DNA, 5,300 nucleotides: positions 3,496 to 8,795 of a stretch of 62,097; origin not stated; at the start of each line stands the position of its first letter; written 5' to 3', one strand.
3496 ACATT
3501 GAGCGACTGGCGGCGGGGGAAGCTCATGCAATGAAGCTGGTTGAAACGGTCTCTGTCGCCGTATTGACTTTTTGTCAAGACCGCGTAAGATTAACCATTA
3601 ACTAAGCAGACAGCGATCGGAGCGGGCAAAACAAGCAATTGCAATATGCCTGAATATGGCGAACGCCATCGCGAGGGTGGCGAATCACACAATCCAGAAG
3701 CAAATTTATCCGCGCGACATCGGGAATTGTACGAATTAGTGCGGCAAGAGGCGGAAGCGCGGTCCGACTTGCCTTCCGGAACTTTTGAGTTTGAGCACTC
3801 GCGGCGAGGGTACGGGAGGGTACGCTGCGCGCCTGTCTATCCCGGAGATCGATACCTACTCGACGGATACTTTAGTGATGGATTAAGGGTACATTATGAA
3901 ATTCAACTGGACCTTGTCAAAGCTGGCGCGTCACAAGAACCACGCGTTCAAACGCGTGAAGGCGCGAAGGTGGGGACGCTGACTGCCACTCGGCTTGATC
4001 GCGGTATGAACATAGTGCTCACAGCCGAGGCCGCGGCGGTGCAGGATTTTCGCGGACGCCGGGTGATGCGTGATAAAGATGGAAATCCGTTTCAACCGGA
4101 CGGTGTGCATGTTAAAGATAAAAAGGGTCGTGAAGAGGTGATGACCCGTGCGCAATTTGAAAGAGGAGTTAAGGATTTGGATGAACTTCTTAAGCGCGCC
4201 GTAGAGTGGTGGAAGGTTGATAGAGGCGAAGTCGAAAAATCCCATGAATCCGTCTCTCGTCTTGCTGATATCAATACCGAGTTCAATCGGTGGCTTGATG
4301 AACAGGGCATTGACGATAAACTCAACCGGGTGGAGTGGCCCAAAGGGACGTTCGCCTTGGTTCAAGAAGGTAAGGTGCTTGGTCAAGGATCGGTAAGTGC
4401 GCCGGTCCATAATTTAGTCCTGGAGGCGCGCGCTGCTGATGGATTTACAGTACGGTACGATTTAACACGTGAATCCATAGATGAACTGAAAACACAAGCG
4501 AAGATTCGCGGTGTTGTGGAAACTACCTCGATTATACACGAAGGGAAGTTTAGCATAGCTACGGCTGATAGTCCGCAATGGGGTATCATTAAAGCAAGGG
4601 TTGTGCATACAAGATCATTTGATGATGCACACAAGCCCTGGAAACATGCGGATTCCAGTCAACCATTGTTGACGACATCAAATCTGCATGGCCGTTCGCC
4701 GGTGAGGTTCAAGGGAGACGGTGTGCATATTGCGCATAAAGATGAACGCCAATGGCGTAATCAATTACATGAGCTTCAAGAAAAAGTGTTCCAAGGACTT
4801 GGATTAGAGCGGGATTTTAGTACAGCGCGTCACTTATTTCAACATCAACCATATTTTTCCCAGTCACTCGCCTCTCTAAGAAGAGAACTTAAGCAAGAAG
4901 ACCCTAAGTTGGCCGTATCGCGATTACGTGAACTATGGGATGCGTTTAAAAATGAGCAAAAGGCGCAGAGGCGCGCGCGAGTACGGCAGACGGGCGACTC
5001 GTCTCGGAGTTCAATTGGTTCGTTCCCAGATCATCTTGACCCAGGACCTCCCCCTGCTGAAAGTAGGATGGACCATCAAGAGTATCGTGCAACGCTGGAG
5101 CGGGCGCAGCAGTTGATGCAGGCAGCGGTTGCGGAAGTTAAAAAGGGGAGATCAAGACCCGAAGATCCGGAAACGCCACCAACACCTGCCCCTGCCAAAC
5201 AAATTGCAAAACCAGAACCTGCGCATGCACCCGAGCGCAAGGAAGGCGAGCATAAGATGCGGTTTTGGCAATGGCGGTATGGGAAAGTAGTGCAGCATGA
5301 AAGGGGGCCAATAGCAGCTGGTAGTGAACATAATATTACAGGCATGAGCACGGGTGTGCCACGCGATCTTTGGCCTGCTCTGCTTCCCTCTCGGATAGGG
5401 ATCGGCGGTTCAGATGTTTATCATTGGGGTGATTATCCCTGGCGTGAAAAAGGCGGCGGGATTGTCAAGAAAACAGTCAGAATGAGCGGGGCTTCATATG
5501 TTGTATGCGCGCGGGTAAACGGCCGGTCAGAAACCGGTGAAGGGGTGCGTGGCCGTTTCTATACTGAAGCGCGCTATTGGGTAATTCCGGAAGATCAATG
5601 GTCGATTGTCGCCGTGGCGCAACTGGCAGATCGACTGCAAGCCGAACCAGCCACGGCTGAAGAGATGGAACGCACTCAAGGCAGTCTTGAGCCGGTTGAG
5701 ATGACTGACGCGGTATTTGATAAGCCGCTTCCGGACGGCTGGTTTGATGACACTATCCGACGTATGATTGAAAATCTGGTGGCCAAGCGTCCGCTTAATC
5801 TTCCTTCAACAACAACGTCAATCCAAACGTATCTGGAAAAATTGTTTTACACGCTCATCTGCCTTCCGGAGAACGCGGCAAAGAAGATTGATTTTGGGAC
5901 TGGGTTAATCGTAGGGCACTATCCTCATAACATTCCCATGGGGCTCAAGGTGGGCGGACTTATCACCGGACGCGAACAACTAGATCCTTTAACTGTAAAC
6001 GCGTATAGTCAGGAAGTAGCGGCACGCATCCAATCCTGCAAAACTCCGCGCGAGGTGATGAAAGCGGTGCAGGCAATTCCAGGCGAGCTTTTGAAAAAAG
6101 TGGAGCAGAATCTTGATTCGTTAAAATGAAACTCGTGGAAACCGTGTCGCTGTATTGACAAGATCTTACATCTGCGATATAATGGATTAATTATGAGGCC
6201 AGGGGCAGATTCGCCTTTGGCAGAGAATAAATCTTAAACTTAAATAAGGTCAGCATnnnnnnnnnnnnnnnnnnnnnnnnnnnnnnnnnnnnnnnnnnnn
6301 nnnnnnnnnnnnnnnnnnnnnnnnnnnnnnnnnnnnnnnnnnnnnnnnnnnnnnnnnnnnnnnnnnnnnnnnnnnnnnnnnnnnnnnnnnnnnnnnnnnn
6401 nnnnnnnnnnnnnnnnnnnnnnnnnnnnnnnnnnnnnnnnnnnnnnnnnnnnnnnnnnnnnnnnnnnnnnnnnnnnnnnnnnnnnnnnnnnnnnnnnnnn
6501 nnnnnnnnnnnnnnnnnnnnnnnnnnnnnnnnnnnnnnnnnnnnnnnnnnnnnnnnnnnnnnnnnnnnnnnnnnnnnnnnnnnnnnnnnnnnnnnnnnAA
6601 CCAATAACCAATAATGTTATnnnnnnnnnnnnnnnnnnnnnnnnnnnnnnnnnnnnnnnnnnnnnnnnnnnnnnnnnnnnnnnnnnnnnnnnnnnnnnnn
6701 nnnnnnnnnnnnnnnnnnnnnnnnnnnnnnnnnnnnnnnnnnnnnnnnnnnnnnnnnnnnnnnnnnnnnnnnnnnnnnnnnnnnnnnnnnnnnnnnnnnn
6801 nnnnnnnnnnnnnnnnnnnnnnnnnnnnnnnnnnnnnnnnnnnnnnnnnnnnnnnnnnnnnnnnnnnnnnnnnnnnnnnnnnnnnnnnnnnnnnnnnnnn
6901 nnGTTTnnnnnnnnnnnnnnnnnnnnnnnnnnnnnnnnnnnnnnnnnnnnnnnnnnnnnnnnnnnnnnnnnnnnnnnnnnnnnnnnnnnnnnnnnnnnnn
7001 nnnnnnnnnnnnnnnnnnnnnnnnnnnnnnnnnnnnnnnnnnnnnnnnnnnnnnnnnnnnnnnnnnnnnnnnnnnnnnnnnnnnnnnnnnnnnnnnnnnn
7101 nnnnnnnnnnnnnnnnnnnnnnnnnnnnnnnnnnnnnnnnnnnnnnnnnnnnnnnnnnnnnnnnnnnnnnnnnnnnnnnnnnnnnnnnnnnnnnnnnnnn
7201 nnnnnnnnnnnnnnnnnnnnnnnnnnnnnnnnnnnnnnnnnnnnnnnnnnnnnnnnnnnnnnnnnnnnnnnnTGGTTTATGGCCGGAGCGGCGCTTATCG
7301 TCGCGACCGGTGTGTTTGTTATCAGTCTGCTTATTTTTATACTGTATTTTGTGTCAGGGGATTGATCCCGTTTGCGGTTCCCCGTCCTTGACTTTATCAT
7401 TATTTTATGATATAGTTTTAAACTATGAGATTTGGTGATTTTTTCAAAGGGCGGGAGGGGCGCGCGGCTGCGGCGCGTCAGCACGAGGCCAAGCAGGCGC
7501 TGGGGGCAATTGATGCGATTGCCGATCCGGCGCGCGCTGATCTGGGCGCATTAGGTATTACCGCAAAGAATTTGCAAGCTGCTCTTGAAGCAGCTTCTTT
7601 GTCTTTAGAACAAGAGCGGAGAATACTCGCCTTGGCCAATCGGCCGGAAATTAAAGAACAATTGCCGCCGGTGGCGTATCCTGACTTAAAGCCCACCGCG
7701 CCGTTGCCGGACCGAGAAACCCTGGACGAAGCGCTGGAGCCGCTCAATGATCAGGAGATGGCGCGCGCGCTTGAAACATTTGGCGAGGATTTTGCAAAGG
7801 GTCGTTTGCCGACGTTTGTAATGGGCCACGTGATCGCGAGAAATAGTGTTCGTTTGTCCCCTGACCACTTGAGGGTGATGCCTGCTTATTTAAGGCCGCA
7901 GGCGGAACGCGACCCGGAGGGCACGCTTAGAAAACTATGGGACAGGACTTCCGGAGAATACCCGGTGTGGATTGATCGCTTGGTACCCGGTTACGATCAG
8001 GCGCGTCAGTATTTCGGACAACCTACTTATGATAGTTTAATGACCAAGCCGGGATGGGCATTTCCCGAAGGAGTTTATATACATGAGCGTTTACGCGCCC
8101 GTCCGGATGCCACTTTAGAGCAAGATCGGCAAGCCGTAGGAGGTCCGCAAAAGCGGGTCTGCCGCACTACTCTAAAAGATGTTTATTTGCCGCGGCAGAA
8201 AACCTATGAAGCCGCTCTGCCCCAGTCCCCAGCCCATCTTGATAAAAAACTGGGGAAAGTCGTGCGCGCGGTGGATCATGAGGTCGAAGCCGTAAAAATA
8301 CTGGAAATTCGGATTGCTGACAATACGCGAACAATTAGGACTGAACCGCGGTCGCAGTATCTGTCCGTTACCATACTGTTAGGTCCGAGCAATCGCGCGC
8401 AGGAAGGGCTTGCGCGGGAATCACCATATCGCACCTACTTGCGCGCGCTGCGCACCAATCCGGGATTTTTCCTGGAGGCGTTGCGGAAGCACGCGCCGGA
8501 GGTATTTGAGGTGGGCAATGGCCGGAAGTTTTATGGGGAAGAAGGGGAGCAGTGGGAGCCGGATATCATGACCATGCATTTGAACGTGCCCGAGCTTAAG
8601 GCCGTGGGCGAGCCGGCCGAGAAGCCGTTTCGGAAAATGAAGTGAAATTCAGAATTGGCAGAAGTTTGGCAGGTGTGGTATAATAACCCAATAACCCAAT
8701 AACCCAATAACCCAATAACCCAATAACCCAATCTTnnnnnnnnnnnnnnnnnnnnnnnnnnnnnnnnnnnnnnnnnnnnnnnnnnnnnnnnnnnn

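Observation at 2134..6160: Three diverging copies of one gene's 3' end bracket two single-gene cassettes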

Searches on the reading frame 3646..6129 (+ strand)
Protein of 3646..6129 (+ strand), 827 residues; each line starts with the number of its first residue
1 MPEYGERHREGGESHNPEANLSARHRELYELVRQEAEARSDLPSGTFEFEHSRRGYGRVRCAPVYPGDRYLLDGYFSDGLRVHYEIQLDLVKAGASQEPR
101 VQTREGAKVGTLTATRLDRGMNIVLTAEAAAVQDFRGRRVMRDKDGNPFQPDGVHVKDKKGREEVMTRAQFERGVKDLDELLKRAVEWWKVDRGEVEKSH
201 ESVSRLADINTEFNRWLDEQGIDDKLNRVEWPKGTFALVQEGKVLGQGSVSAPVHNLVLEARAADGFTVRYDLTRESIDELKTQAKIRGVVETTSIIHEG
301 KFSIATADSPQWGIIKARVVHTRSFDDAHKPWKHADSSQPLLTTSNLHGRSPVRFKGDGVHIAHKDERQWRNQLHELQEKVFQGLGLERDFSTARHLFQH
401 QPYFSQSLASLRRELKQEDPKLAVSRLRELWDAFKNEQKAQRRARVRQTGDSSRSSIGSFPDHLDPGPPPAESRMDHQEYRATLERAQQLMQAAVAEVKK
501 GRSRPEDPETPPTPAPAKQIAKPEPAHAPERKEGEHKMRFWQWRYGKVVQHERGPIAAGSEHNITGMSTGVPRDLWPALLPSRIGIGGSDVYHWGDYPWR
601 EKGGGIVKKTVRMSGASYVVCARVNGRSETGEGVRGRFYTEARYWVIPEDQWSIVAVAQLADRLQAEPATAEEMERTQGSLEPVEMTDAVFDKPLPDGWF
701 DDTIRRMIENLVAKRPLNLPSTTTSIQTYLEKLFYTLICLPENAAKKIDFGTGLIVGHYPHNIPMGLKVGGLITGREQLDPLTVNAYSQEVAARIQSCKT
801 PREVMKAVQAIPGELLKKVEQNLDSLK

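Call 5: search_protein_families(library=pfam, proteins=[window:3646-6129:+], max_evalue=0.01)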
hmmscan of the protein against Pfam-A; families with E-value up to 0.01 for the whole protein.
window:3646-6129:+ (827 aa): 0 families

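Call 25: find_homologous_proteins(query=window:3646-6129:+, max_evalue=0.001)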
Query window:3646-6129:+ (827 aa): 1 proteins with E <= 0.001 among 8000 candidates.
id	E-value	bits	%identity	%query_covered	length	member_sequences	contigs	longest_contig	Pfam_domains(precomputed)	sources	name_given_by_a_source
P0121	0.0e+0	1907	100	100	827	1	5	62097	-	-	-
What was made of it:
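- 3646..6129 (+): Module 2 cargo: 827-aa protein. The N-terminal ~500 aa have no relative. The C-terminal ~300 aa belong to an uncharacterised family. Only itself in the 5.8-billion-protein search (call 25).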

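Call 28: search_protein_families(library=phrogs, proteins=[window:3646-6129:+], max_evalue=0.01)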
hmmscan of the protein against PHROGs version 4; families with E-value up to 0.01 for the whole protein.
window:3646-6129:+ (827 aa): 0 families

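Call 29: search_protein_families(library=padloc, proteins=[window:3646-6129:+], max_evalue=0.01)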
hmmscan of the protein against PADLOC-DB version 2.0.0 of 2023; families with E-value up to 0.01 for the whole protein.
window:3646-6129:+ (827 aa): 0 families

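Call 38: search_protein_representatives(protein=window:3646-6129:+)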
Query: 827 residues. Proteins with E-value up to 0.001 (for the whole library): 125; up to 1e-10: 82; up to 1e-30: 20. The best 125 are listed.
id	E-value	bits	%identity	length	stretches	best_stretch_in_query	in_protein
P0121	0.0e+00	1906.9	100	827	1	1-827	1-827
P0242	1.6e-55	205.3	38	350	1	525-822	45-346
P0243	5.2e-53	197.0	40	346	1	505-823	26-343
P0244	3.7e-52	194.2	39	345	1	509-821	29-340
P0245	6.0e-50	186.8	36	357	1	481-823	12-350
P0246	9.3e-50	186.2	37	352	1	504-821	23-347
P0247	1.2e-47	179.2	37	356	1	534-822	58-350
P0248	1.8e-46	175.3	34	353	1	518-822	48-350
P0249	1.1e-43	166.1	39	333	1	519-756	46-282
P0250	2.1e-42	161.9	36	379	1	496-820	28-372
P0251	2.1e-41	158.6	35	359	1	522-821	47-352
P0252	1.1e-40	156.2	33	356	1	530-823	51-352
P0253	2.5e-40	155.0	38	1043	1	521-755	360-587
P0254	3.7e-38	147.9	38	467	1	525-755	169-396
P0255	5.8e-37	143.9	37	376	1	521-758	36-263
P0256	8.4e-36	140.1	36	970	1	541-809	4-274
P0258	2.3e-32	128.7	38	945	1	539-772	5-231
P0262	9.1e-29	116.8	35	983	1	530-752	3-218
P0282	5.9e-23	97.6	31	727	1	539-801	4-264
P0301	1.6e-18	82.9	30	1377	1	539-766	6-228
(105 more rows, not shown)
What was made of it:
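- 3646..6129 (+): 125 HMMER hits, all to residues ~480-823 (call 38).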

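Call 39: search_protein_families(library=pfam, proteins=[P0242, P0243, P0253, P0256, P0258, P0262, P0301, P0254, P0282], max_evalue=0.01)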
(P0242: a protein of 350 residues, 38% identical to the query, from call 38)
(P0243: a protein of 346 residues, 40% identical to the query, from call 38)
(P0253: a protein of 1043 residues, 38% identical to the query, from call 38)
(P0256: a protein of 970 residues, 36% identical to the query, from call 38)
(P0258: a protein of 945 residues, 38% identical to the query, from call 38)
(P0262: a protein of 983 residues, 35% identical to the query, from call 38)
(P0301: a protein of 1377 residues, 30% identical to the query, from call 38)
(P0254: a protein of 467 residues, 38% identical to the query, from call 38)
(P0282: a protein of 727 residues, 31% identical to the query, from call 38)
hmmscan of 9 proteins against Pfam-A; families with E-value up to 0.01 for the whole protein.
P0242 (350 aa): 0 families

P0243 (346 aa): 0 families

P0253 (1043 aa): 0 families

P0256 (970 aa): 0 families

P0258 (945 aa): 0 families

P0262 (983 aa): 0 families

P0301 (1377 aa): 2 families
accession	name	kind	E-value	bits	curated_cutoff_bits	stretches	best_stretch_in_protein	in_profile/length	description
PF14903.11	WG_beta_rep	-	1.8e-58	194.6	25.6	6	1326-1360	1-35/35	WG containing repeat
PF24460.1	DUF7575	-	0.007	16.2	28.5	0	903-927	4-27/28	Domain of unknown function (DUF7575)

P0254 (467 aa): 0 families

P0282 (727 aa): 0 families

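Call 40: search_protein_families(library=padloc, proteins=[P0242, P0243, P0253, P0256, P0258, P0262, P0301, P0254, P0282], max_evalue=0.01)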
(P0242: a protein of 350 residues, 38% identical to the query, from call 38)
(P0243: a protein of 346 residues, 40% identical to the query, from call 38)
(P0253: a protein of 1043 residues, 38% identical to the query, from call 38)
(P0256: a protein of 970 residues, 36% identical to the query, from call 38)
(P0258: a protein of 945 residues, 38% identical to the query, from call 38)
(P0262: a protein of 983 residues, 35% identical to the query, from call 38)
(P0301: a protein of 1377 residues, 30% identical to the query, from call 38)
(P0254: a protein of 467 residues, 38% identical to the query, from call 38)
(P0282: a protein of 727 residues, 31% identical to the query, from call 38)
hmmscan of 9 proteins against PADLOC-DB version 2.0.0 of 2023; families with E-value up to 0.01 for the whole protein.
P0242 (350 aa): 0 families

P0243 (346 aa): 0 families

P0253 (1043 aa): 0 families

P0256 (970 aa): 0 families

P0258 (945 aa): 0 families

P0262 (983 aa): 0 families

P0301 (1377 aa): 0 families

P0254 (467 aa): 0 families

P0282 (727 aa): 0 families

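Call 86: search_solved_structures(query=window:3646-6129:+, max_evalue=1)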
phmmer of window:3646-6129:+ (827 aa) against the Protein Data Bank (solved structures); distinct sequences matched with E-value up to 1: 2.
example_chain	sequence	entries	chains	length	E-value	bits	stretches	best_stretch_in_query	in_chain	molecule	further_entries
6o1q_A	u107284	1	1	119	0.27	12.6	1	405-497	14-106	Nephrocystin-1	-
12nx_A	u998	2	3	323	0.64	11.4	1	16-79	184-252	Glycoside hydrolase family 26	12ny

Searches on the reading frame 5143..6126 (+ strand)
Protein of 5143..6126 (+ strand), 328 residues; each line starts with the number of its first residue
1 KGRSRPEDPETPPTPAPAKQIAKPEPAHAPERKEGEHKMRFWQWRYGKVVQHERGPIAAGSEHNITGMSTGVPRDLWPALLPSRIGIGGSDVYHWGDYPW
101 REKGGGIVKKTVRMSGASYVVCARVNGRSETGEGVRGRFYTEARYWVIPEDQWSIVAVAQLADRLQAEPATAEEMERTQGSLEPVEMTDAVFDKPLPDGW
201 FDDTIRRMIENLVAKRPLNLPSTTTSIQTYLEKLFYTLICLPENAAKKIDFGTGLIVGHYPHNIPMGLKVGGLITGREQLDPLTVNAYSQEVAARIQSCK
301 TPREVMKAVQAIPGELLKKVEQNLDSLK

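Call 80: predict_structure(alignment_id=A2)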
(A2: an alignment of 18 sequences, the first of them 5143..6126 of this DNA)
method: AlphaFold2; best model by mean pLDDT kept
length: 328 residues; sequences in the alignment: 18
mean_pLDDT: 82.6   pTM: 0.81
mean pLDDT of the five models: 82.6, 81.1, 80.6, 80.3, 79.6
residues with pLDDT >= 90: 185; 70-90: 74; 50-70: 37; < 50: 32
segments of 3 or more residues with pLDDT < 50: 1-3, 19-23, 89-92, 257-276
pLDDT, mean of each block of 10 residues (from residue 1): 55 52 58 87 95 94 93 87 68 67 87 91 92 88 94 95 94 94 95 95 94 81 74 96 92 61 35 50 95 96 97 95 78
secondary structure, 60 per line:
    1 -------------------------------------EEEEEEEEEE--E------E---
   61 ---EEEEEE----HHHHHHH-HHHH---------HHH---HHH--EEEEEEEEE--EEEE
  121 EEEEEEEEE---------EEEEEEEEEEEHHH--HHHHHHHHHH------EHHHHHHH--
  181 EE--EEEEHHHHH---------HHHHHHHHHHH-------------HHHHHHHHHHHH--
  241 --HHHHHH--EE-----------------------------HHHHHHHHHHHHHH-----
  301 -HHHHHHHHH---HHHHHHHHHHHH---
elements in order: E38-47 E64-69 H74-80 H82-85 E106-114 E117-129 E139-149 H155-164 H172-178 E185-188 H189-193 H203-213 H227-238 H243-248 H282-295 H302-310 H314-325

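Call 84: fold_search(model_id=the predicted structure, library=pdb)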
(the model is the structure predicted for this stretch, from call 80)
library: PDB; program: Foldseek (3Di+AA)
matches with E <= 10: 423; with E <= 0.001: 0
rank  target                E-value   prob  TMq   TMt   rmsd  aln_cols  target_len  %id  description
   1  6cz6_C                3.1e-02  0.82  0.15  0.15   8.7       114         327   18  Mycobacterium tuberculosis transcriptional regulator (released 2019-04-17)
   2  6cz6_D                5.3e-02  0.44  0.15  0.15  11.2       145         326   17  Mycobacterium tuberculosis transcriptional regulator (released 2019-04-17)
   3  6cyj_A                5.3e-02  0.44  0.15  0.15  11.2       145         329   17  Mycobacterium tuberculosis transcriptional regulator (released 2019-04-17)
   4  6cz6_A                5.6e-02  0.41  0.15  0.15  11.3       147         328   16  Mycobacterium tuberculosis transcriptional regulator (released 2019-04-17)
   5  6d2s                  6.3e-02  0.51  0.13  0.15  10.1       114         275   13  Mycobacterium tuberculosis transcriptional regulator (released 2019-04-17)
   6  5f8q_A                7.4e-02  0.05  0.12  0.10  20.3       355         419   10  Blood group antigen binding adhesin BabA of Helicobacter pylori strain S831 in complex with Nanobody Nb-ER19 (released 2016-01-20)
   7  6cyy_A                8.3e-02  0.51  0.17  0.17  11.0       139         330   15  Mycobacterium tuberculosis transcriptional regulator (released 2019-04-17)
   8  9t0n                  9.3e-02  0.60  0.29  0.30   6.2       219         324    7  Crystal structure of TagF (ACIAD2683) from Acinetobacter baylyi ADP1 (released 2025-11-12)
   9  6iz8_C                1.2e-01  0.23  0.19  0.25  10.2       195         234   12  Crystal Structure of TagF from Pseudomonas aeruginosa (released 2019-12-18)
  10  5f7m_A                1.6e-01  0.06  0.11  0.09  21.9       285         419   10  Blood group antigen binding adhesin BabA of Helicobacter pylori strain 17875 in complex with blood group H Lewis b hex (released 2016-01-20)
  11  9h4q_T                2.4e-01  0.25  0.16  0.13   6.7       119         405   10  Cryo-EM structure of the SEAC wing - EGOC (released 2025-11-05)
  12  5f7m_B                2.4e-01  0.03  0.11  0.09  21.9       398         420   10  Blood group antigen binding adhesin BabA of Helicobacter pylori strain 17875 in complex with blood group H Lewis b hex (released 2016-01-20)
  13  5f9d_A                2.5e-01  0.04  0.15  0.12  22.7       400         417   10  Blood group antigen binding adhesin BabA of Helicobacter pylori strain P436 in complex with Lewis b blood group B hept (released 2016-01-20)
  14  5f7w_B                3.0e-01  0.04  0.11  0.09  20.3       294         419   12  Blood group antigen binding adhesin BabA of Helicobacter pylori strain 17875 in complex with blood group B Lewis b hep (released 2016-01-20)
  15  5f7l_C                3.3e-01  0.03  0.10  0.09  20.6       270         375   10  Blood group antigen binding adhesin BabA of Helicobacter pylori strain 17875 in complex with Nanobody Nb-ER14 (released 2016-01-20)
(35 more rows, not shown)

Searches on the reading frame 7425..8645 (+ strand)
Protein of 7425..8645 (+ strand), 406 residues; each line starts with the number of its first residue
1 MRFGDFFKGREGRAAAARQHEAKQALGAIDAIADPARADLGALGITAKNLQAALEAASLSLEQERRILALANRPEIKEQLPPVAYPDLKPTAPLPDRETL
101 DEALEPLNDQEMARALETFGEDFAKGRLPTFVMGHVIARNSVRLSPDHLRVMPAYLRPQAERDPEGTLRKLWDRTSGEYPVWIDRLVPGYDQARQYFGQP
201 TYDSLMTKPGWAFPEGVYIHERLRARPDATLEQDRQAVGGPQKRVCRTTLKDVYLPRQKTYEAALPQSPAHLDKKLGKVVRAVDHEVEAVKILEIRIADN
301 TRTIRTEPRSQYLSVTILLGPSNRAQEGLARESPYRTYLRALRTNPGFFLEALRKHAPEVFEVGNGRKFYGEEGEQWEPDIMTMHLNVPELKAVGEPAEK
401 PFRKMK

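Call 5: search_protein_families(library=pfam, proteins=[window:7425-8645:+], max_evalue=0.01)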
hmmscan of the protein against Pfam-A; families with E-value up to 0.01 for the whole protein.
window:7425-8645:+ (406 aa): 0 families

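Call 28: search_protein_families(library=phrogs, proteins=[window:7425-8645:+], max_evalue=0.01)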
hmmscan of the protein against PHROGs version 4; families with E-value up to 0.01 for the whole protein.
window:7425-8645:+ (406 aa): 0 families

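Call 29: search_protein_families(library=padloc, proteins=[window:7425-8645:+], max_evalue=0.01)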
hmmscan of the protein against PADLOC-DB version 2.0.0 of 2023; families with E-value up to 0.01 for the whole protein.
window:7425-8645:+ (406 aa): 0 families

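Call 89: find_related_loci(query=window:7425-8645:+, collection=viral_contigs, flank=6000)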
Query window:7425-8645:+ (406 aa) in viral_contigs; peptide patterns used: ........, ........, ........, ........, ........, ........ (x = any residue, [..] = any of these).
No stretch of DNA in the collection matches any of the patterns.
